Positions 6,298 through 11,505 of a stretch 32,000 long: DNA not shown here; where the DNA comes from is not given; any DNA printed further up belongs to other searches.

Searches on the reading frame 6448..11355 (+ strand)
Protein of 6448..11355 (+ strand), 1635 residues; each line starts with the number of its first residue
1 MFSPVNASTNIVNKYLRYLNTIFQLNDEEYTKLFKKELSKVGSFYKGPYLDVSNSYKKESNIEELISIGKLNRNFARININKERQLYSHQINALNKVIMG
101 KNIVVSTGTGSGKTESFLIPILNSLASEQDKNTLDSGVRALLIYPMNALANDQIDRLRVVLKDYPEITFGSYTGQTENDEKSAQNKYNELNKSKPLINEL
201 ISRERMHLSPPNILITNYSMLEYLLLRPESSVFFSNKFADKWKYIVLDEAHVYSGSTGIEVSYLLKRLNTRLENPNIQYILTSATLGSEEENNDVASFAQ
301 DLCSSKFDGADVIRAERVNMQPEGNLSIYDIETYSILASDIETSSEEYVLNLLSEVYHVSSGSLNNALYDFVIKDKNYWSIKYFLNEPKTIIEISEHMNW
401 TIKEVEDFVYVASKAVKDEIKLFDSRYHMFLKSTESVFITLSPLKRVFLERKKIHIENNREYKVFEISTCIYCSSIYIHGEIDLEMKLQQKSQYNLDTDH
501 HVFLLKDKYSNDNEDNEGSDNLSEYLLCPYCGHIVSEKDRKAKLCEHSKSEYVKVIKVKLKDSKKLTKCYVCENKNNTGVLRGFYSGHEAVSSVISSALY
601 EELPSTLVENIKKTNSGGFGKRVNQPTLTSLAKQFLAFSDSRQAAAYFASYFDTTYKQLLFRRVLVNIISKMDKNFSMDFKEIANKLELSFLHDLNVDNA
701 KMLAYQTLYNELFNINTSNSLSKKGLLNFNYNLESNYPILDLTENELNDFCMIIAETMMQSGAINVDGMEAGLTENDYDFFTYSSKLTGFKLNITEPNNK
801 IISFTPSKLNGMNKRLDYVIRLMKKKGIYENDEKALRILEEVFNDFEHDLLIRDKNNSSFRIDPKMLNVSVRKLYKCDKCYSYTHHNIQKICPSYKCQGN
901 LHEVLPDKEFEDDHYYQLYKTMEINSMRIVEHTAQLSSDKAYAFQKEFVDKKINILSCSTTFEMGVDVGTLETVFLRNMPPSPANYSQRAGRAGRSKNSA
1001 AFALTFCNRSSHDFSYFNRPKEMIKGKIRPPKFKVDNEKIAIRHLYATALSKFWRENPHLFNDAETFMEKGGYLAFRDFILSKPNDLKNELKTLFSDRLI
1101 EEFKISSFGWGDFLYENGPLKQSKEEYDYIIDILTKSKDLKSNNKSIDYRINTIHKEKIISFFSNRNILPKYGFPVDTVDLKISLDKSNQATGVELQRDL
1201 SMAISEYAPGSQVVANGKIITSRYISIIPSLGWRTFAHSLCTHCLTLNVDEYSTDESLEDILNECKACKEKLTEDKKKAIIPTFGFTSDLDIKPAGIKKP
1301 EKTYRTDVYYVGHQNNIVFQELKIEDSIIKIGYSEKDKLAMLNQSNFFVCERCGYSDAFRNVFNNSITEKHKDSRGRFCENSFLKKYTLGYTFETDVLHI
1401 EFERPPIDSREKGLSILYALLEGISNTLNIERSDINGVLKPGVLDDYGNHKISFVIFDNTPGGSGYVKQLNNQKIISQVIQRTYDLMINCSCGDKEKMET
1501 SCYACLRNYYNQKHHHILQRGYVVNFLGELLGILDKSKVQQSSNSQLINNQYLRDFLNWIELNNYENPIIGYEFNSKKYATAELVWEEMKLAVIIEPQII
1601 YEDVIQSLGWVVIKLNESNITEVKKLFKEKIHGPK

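Call 6: search_protein_families(library=pfam, proteins=[window:6448-11355:+], max_evalue=0.001)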
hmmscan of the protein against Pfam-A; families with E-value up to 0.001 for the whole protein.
window:6448-11355:+ (1635 aa): 4 families
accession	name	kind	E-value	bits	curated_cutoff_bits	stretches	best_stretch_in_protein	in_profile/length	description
PF00270.35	DEAD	-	8.5e-26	91.1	26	1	88-289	2-163/167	DEAD/DEAH box helicase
PF09369.15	MZB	-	3.8e-12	47.2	24.2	1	1418-1506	3-80/80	MrfA Zn-binding domain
PF00271.37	Helicase_C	-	3e-11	44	23.5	1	923-996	38-109/110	Helicase conserved C-terminal domain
PF04851.21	ResIII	-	4.7e-08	33.5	22.5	1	85-256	3-140/164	Type III restriction enzyme, res subunit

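Call 7: search_protein_families(library=padloc, proteins=[window:6448-11355:+], max_evalue=0.0001)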
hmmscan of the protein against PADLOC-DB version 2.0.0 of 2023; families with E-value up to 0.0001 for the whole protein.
window:6448-11355:+ (1635 aa): 29 families (the best 25 are shown)
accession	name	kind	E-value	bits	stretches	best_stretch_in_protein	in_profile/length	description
PDLC00013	DruE1|DruE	-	1e-170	568.7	2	188-1565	257-1706/1776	SNF2 family N-terminal domain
PDLC00037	DruE3|DruE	-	1.9e-156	521.2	2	927-1546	1031-1692/2055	SNF2 family N-terminal domain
PDLC00036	DruE3|DruE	-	2e-128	427.7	2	930-1527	1027-1648/2023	SNF2 family N-terminal domain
PDLC00014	DruE2|DruE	-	1.9e-122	408.3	4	832-1518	1068-1798/1928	SNF2 family N-terminal domain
PDLC00015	DruE2|DruE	-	3.2e-122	407.7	4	837-1518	1044-1760/1887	SNF2 family N-terminal domain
PDLC00035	DruE3|DruE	-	2e-111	371.8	3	76-655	93-658/1460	SNF2 family N-terminal domain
PDLC00051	DruE4|DruE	-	1.6e-110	368.7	4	857-1543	1016-1723/1829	SNF2 family N-terminal domain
PDLC03960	SngC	-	6.2e-28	96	2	85-315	24-218/720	-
PDLC02896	DpdJ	-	9.5e-27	91.1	2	201-324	327-444/1487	DpdJ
PDLC02503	BrxHI|BrxHII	-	1.6e-24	84.3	2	926-1010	272-356/698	BrxHI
PDLC02570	DrmA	-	6.3e-22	75.7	2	923-1025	553-653/851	DrmA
PDLC02501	BrxHI|BrxHII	-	5.1e-16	55.9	2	90-159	28-94/925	BrxHI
PDLC02893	DpdJ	-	2.1e-15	53.8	1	100-154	183-236/876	DpdJ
PDLC02569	DrmA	-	3e-14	49.8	2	101-161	421-482/1095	DrmA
PDLC03928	PsyrT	-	9.6e-12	42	1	925-1008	264-346/689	-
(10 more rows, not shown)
